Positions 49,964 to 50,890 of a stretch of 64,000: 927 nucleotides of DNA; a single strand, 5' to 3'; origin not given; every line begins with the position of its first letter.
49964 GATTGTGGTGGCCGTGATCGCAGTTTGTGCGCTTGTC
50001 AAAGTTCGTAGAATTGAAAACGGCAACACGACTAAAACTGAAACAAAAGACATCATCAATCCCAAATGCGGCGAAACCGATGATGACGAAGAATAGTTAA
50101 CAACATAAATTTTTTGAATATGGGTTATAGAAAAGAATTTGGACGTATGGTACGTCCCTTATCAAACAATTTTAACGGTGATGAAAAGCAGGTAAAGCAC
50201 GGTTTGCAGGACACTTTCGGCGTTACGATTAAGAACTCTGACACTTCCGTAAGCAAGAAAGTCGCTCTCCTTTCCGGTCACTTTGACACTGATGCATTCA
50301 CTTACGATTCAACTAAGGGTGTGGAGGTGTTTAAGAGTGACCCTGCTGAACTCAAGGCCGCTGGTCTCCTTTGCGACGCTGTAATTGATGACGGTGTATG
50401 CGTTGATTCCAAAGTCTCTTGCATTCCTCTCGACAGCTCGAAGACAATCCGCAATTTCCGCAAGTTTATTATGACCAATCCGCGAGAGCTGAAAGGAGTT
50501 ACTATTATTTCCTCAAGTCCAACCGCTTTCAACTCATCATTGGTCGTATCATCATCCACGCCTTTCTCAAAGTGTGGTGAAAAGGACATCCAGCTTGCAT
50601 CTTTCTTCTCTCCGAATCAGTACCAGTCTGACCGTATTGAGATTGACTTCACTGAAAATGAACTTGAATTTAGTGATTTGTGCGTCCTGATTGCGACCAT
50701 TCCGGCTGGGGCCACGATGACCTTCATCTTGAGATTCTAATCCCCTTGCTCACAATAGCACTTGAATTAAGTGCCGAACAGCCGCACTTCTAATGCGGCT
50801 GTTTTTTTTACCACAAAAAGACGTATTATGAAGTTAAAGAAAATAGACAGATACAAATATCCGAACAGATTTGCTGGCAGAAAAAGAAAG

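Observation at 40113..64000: tRNA-integrated ~25-kb virus-like element with no tailed-phage hallmark genes; candidate novel tailless, membrane-associated virus of Bacteroidales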

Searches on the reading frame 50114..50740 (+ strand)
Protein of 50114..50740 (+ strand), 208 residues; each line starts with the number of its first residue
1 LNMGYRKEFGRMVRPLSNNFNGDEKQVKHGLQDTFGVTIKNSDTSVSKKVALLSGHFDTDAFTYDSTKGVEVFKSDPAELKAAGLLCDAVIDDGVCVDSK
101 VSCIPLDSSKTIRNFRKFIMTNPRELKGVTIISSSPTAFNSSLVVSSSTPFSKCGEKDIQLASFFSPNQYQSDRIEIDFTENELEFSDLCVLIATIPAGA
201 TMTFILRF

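Call 6: search_protein_families(library=pfam, max_evalue=0.01, proteins=[window:50114-50740:+])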
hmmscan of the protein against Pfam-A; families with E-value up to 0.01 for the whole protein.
window:50114-50740:+ (208 aa): 0 families

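Call 7: search_protein_families(library=phrogs, max_evalue=0.01, proteins=[window:50114-50740:+])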
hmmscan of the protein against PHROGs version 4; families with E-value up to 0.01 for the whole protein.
window:50114-50740:+ (208 aa): 0 families

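Call 9: find_homologous_proteins(query=window:50120-50740:+)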
Query window:50120-50740:+ (206 aa): 3 proteins with E <= 0.001 among 144 candidates.
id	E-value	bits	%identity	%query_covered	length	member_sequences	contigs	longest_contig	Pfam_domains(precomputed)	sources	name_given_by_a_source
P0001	5.8e-131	452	100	100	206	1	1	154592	-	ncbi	-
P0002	5.1e-120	416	92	100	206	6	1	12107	-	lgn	-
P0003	5.7e-97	341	79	100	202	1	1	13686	-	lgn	-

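Call 10: find_encoding_contigs(protein=P0001, flank=10000, max_places=3)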
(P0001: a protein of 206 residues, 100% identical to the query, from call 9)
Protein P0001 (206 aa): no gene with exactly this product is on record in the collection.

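Call 11: find_encoding_contigs(protein=P0003, flank=10000, max_places=3)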
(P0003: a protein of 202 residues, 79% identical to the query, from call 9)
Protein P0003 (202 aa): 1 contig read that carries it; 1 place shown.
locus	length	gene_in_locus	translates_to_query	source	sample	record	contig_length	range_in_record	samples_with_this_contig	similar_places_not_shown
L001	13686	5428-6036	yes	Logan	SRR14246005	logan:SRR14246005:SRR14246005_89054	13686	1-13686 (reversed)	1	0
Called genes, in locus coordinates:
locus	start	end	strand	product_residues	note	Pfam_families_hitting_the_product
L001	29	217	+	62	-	-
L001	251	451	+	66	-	-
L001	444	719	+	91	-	PF15738:YafQ_toxin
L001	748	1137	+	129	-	PF18498:DUF5618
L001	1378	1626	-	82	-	-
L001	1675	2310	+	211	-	PF10473:CENP-F_leu_zip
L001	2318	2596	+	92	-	-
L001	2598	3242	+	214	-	-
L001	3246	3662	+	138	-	-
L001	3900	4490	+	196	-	-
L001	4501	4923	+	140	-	-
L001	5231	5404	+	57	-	-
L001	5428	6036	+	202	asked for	-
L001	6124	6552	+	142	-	-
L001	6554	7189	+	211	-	-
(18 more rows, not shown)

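Call 12: find_encoding_contigs(protein=P0002, flank=10000, max_places=3)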
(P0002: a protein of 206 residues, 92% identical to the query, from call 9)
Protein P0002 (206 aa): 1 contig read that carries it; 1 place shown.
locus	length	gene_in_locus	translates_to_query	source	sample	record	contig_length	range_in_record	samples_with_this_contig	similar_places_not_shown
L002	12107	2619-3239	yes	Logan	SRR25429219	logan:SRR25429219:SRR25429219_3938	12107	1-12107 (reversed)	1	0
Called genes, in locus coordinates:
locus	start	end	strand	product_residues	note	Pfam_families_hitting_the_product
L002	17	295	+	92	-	-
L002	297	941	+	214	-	-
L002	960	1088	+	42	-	-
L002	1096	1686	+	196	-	-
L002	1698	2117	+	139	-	-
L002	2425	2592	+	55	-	-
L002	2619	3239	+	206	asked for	-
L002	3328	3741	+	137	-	-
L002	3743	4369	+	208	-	-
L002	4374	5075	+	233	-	-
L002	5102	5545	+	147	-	-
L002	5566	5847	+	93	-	-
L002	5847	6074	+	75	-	-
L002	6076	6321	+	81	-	-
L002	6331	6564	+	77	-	-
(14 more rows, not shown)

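Call 20: search_solved_structures(query=A1, max_evalue=10)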
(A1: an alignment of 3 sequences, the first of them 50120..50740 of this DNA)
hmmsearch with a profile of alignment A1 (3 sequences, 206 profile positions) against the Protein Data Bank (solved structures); distinct sequences matched with E-value up to 10: 1.
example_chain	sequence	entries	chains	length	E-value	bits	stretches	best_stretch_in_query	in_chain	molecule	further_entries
9hcj_N0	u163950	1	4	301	0.48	13.1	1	99-147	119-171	Protein SEC13 homolog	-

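Call 24: predict_structure(alignment_id=A1)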
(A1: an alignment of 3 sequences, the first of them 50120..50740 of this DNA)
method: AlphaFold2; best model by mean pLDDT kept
length: 206 residues; sequences in the alignment: 3
mean_pLDDT: 54.1   pTM: 0.60
mean pLDDT of the five models: 54.1, 42.5, 37.5, 29.2, 28.3
residues with pLDDT >= 90: 0; 70-90: 46; 50-70: 72; < 50: 88
segments of 3 or more residues with pLDDT < 50: 1-30, 56-73, 120-122, 144-168, 179-187
pLDDT, mean of each block of 10 residues (from residue 1): 28 31 38 75 80 51 39 51 63 63 60 51 64 66 46 34 42 61 49 81 72
secondary structure, 60 per line:
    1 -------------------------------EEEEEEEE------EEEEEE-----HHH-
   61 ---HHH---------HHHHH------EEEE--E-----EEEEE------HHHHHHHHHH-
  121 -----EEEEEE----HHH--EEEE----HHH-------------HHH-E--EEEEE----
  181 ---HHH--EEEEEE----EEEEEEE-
elements in order: E32-39 E46-51 H76-80 E87-90 E99-103 H110-119 E126-131 E141-144 E172-176 E189-194 E199-205

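Call 25: search_protein_representatives(alignment_id=A1)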
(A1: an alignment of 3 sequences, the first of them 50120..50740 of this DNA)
Query: 3 sequences, 206 profile positions. Proteins with E-value up to 0.001 (for the whole library): 236; up to 1e-10: 118; up to 1e-30: 9. The best 150 are listed.
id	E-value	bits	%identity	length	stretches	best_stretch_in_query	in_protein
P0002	3.0e-135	464.5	-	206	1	1-206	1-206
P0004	1.1e-45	172.0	-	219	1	4-206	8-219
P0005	3.5e-45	170.4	-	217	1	16-206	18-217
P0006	3.1e-43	164.0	-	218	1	4-206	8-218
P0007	1.6e-42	161.7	-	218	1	23-206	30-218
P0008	7.1e-42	159.6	-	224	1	18-206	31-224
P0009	4.2e-35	137.4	-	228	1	22-206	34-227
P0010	2.9e-34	134.7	-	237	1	15-206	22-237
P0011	1.3e-31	126.0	-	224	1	23-206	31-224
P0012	6.8e-29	117.2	-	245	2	90-205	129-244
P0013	3.5e-28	114.9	-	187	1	26-206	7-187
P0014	6.1e-28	114.1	-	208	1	21-206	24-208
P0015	6.1e-28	114.1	-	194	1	27-206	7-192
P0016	1.6e-27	112.7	-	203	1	9-205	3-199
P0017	4.4e-27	111.3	-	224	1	16-201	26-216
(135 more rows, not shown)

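Call 31: search_protein_families(library=phrogs, alignment_id=A2, max_evalue=0.001)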
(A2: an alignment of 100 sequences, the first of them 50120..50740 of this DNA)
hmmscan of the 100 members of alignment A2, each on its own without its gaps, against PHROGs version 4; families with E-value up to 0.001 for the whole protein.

A. member 1, window:50120-50740:+ (206 aa): 0 families

B. families by the number of members that match (of 100 scanned): 2 families
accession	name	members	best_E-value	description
phrog_38578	-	1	0.00034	-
phrog_23469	-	1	0.00042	-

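Call 32: search_solved_structures(query=A2, max_evalue=10)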
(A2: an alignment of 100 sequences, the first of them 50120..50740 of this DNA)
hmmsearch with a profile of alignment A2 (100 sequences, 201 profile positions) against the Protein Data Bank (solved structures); distinct sequences matched with E-value up to 10: 2.
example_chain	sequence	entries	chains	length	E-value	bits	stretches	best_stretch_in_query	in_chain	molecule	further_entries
3kzv_A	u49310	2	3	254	0.086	15.4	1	16-54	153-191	Uncharacterized oxidoreductase YIR035C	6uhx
5va8_A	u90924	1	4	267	3.6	10.1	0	39-59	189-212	Short-chain dehydrogenase/reductase SDR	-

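Call 33: search_protein_families(library=pfam, alignment_id=A2, max_evalue=0.01)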
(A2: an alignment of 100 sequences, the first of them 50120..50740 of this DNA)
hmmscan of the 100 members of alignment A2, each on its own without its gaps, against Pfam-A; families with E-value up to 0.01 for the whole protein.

A. member 1, window:50120-50740:+ (206 aa): 0 families

B. families by the number of members that match (of 100 scanned): 5 families
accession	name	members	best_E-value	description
PF16409.10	DUF5017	1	0.0022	Domain of unknown function (DUF5017)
PF17156.9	GAPES2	1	0.0022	Gammaproteobacterial periplasmic sensor domain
PF23306.1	VPS8_N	1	0.0027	VPS8-like, N-terminal beta propeller repeats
PF12416.13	DUF3668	1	0.0058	Cep120 protein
PF01364.23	Peptidase_C25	1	0.0091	Peptidase family C25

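Call 34: predict_structure(alignment_id=A2)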
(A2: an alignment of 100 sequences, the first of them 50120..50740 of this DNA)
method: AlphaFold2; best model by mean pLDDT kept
length: 206 residues; sequences in the alignment: 100
mean_pLDDT: 89.8   pTM: 0.81
mean pLDDT of the five models: 89.8, 88.2, 88.0, 86.8, 86.6
residues with pLDDT >= 90: 160; 70-90: 23; 50-70: 21; < 50: 2
segments of 3 or more residues with pLDDT < 50: none
pLDDT, mean of each block of 10 residues (from residue 1): 55 56 76 97 97 95 93 95 96 88 97 96 97 96 93 92 88 94 95 98 97
secondary structure, 60 per line:
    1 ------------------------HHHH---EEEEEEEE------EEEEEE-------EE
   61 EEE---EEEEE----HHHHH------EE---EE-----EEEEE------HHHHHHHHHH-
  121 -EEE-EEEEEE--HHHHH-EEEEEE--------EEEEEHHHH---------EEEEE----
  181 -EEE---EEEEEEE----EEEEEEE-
elements in order: H25-28 E32-39 E46-51 E59-63 E67-71 H76-80 E99-103 H110-119 E122-124 E126-131 H134-138 E140-145 E154-158 H159-162 E172-176 E182-184 E188-194 E199-205

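Call 38: fold_search(model_id=the predicted structure, library=viral)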
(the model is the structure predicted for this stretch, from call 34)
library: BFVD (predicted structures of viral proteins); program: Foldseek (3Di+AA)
matches with E <= 10: 1279; with E <= 0.001: 0
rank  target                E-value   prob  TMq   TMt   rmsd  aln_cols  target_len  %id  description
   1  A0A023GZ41            1.4e-03  0.99  0.19  0.23   7.1       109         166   16  Capsid protein (Fragment) [Tomato aspermy virus]
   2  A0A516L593            2.3e-03  0.99  0.29  0.44   8.9       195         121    8  (no name in the UniProt tables at hand)
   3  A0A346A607            2.6e-03  0.63  0.21  0.20  25.7       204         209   10  (no name in the UniProt tables at hand)
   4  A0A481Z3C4            2.8e-03  0.96  0.30  0.18  10.1       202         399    9  Collagen triple helix repeat protein (Fragment) [Pithovirus LCPAC101]
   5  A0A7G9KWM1            3.1e-03  0.77  0.26  0.13   9.3       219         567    9  (no name in the UniProt tables at hand)
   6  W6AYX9                3.7e-03  0.44  0.20  0.18  21.3       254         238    9  Polyprotein (Fragment) [Cassava Torrado-like virus]
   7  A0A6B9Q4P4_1          4.1e-03  0.63  0.23  0.07  15.8       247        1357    8  Genome polyprotein [Plasmopara viticola lesion associated iflavirus 1]
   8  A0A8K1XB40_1          4.1e-03  0.44  0.21  0.07  15.5       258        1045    8  (no name in the UniProt tables at hand)
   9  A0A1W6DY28            4.1e-03  0.23  0.16  0.17  17.0       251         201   12  Uncharacterized protein [Aeromonas phage phiA8-29]
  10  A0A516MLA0            4.6e-03  0.77  0.26  0.25  11.3       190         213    9  (no name in the UniProt tables at hand)
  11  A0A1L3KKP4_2          5.8e-03  0.60  0.26  0.08  14.0       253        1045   11  (no name in the UniProt tables at hand)
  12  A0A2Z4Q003            6.2e-03  0.12  0.13  0.08  17.8       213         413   13  Uncharacterized protein [Escherichia phage phi G17]
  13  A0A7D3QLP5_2          6.6e-03  0.69  0.26  0.07  13.4       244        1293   10  (no name in the UniProt tables at hand)
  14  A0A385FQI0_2          6.9e-03  0.51  0.23  0.08  17.8       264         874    9  (no name in the UniProt tables at hand)
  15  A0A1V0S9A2            7.3e-03  0.94  0.29  0.19  14.8       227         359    7  Uncharacterized protein [Catovirus CTV1]
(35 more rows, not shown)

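Call 45: find_related_loci(query=A3, collection=viral_contigs, flank=10000)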
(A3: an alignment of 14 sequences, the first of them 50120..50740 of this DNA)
Query A3 (206 aa) in viral_contigs; peptide patterns used: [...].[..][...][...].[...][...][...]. (x = any residue, [..] = any of these).
25 stretches matched a pattern, but none encodes a relative of the query by tblastn (E <= 1e-3).

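Call 46: find_encoding_contigs(protein=P0004, flank=10000, max_places=2)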
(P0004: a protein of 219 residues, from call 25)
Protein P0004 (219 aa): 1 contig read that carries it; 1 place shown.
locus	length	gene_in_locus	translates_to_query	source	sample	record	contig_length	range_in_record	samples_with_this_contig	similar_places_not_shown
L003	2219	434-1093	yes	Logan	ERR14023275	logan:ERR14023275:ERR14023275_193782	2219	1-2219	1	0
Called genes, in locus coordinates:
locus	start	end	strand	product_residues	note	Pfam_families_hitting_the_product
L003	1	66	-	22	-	?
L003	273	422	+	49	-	-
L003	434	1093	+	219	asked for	-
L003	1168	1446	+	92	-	-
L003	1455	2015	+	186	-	-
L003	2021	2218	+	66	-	?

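Call 47: find_encoding_contigs(protein=P0013, flank=10000, max_places=2)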
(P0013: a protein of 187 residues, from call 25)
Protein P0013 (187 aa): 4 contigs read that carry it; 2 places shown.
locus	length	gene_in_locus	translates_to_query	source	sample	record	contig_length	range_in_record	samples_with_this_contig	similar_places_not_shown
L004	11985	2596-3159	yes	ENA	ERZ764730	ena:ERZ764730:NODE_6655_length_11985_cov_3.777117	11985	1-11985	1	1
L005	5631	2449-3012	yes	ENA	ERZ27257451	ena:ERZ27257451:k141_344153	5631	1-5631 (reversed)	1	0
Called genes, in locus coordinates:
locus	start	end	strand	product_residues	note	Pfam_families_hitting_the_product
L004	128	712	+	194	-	-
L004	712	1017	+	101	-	-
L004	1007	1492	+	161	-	-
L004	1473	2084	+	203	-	-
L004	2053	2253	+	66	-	-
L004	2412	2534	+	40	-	-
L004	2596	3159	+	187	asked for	-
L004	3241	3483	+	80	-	-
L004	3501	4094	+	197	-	-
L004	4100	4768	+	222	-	-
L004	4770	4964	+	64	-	-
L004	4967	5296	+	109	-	-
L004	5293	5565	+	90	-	-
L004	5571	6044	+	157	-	-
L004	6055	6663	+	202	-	-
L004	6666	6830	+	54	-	-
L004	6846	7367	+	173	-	PF01832:Glucosaminidase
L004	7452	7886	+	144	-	-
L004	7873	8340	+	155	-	-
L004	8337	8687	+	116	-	-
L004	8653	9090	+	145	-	-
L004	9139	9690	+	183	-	-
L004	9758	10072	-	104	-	PF12844:HTH_19, PF13560:HTH_31 (weak), PF01381:HTH_3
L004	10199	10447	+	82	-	-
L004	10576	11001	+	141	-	-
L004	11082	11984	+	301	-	?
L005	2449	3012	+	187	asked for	-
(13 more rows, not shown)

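Call 52: find_related_loci(query=A5, collection=genome_contigs, flank=10000)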
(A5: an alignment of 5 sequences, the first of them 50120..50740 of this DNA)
Query A5 (206 aa) in genome_contigs; peptide patterns used: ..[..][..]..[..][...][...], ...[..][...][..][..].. (x = any residue, [..] = any of these).
217 stretches matched a pattern; 1 encode a relative of the query (tblastn E <= 1e-3); 1 distinct loci.
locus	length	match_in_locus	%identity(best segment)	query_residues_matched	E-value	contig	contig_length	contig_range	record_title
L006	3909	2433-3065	45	4-206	1e-52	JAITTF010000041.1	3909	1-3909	MAG: Bacteroidales bacterium isolate Rs511_bin46 k119_3484911, whole genome shotgun sequence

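Call 53: list_cluster_members(proteins=[window:50120-50740:+, window:48602-49192:+, window:37827-40016:+, window:35266-37758:+, window:32705-34264:+, window:8023-32622:+, window:59961-61064:+, window:51258-51893:+])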
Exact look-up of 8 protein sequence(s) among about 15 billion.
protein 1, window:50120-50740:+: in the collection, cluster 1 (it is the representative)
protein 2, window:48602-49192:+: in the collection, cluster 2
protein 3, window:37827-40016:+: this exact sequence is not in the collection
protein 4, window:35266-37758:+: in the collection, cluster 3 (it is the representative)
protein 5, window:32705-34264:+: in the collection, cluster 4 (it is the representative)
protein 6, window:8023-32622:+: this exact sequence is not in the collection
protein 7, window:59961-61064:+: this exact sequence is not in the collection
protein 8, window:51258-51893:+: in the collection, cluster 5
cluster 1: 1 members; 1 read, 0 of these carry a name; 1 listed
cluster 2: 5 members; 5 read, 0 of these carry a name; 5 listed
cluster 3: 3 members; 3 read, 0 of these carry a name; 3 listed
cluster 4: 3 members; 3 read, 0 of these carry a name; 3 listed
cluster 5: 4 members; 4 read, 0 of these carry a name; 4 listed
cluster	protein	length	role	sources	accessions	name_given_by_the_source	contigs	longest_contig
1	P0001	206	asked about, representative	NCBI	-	-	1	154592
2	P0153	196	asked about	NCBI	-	-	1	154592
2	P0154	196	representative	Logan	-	-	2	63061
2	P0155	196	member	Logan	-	-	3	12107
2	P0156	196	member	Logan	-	-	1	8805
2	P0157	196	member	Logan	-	-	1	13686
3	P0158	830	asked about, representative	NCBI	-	-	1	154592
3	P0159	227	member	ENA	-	-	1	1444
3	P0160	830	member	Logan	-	-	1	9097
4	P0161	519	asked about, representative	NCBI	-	-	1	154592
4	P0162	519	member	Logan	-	-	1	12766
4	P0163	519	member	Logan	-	-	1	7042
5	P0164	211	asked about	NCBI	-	-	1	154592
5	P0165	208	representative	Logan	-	-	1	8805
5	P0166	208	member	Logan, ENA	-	-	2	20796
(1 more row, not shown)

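Call 54: find_encoding_contigs(protein=P0154, flank=10000, max_places=3)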
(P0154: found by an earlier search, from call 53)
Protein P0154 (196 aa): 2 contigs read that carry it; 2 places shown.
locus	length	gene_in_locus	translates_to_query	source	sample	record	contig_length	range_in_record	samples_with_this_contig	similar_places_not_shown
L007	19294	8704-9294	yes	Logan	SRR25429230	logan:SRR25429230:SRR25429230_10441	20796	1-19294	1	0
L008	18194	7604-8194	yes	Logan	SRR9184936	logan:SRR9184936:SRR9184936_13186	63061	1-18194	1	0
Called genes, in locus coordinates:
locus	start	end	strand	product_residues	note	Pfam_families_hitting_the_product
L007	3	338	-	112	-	?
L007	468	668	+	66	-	-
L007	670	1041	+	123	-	-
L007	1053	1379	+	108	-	-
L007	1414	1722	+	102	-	-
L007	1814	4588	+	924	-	PF19263:DUF5906 (faint)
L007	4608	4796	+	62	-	-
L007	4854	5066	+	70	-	-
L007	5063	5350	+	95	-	PF15738:YafQ_toxin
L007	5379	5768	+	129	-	PF18498:DUF5618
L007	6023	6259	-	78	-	-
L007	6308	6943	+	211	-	PF10473:CENP-F_leu_zip (weak)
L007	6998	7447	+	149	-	PF18812:PBECR3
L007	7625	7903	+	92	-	-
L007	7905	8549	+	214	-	-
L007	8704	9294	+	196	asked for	-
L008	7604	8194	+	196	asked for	-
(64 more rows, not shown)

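Call 67: fold_search(model_id=the predicted structure, library=pdb)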
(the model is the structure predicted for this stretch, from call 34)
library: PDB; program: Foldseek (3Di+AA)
matches with E <= 10: 1113; with E <= 0.001: 0
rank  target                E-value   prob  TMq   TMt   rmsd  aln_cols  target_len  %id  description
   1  5mqc_C                5.6e-03  0.30  0.18  0.15  15.1       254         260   12  Structure of black queen cell virus (released 2017-01-25)
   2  1laj_C                9.4e-03  0.92  0.20  0.22   7.5       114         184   12  The Structure of Tomato Aspermy Virus by X-Ray Crystallography (released 2002-11-27)
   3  1laj_B                9.9e-03  0.94  0.19  0.21   7.9       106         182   12  The Structure of Tomato Aspermy Virus by X-Ray Crystallography (released 2002-11-27)
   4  6lnw_C                1.1e-02  0.66  0.23  0.29  11.9       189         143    8  Crystal structure of accessory secretory protein 1,2 and 3 in Streptococcus pneumoniae (released 2020-02-26)
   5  9tbh_B                1.7e-02  0.38  0.23  0.22  12.8       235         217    9  Hepatitis A Virus in Complex with LDLR Receptor (released 2026-03-18)
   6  6aj3_C                1.9e-02  0.60  0.26  0.25  12.2       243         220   11  The structure of Enterovirus D68 procapsid (released 2018-11-07)
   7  7ear                  2.2e-02  0.60  0.20  0.09   7.0        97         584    9  A positively charged mutant Cry3Aa endotoxin (released 2021-04-28)
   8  7vmf_A                2.6e-02  0.63  0.20  0.36   7.8        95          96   14  Crystal structure of Arabidopsis thaliana HDT2 (released 2022-09-21)
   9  1yq5_A                2.8e-02  0.47  0.23  0.29  11.4       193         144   10  PRD1 vertex protein P5 (released 2005-04-26)
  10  1uy0_A                3.1e-02  0.25  0.19  0.25  13.2       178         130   14  Carbohydrate binding module (CBM6cm-2) from Cellvibrio mixtus lichenase 5A in complex with glc-1,3-glc-1,4-glc-1,3-glc (released 2004-03-11)
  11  9tbh_A                3.3e-02  0.28  0.17  0.14  11.8       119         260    9  Hepatitis A Virus in Complex with LDLR Receptor (released 2026-03-18)
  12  6oyc_C                3.5e-02  0.63  0.20  0.15   5.7        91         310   11  Glycosylation Associate Protein (Gap123) complex from Streptococcus agalactiae (released 2020-05-20)
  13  4itc                  3.5e-02  0.09  0.15  0.17  16.8       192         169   10  Crystal Structure Analysis of the K1 Cleaved Adhesin domain of Lys-gingipain (Kgp) from Porphyromonas gingivalis W83 (released 2013-09-25)
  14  1gmm                  3.7e-02  0.57  0.23  0.33  12.1       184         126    6  Carbohydrate binding module CBM6 from xylanase U Clostridium thermocellum (released 2001-11-28)
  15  5j96_A                3.7e-02  0.30  0.17  0.15  12.5       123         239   13  Crystal structure of Slow Bee Paralysis Virus at 3.4A resolution (released 2016-06-08)
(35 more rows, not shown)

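Call 73: search_dna_similar(query=window:50120-50740:+, collection=phages, mode=protein, max_evalue=0.1, max_rows=25)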
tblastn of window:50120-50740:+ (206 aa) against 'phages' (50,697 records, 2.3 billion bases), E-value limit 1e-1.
No match.

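Call 74: search_dna_similar(query=window:50120-50740:+, collection=plasmids, mode=protein, max_evalue=0.01, max_rows=25)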
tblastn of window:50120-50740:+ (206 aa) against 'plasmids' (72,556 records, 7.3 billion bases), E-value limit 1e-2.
No match.

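Call 107: search_protein_families(library=ncbifam, max_evalue=0.01, proteins=[window:50120-50740:+])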
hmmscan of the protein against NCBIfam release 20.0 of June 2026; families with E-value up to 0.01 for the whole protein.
window:50120-50740:+ (206 aa): 0 families
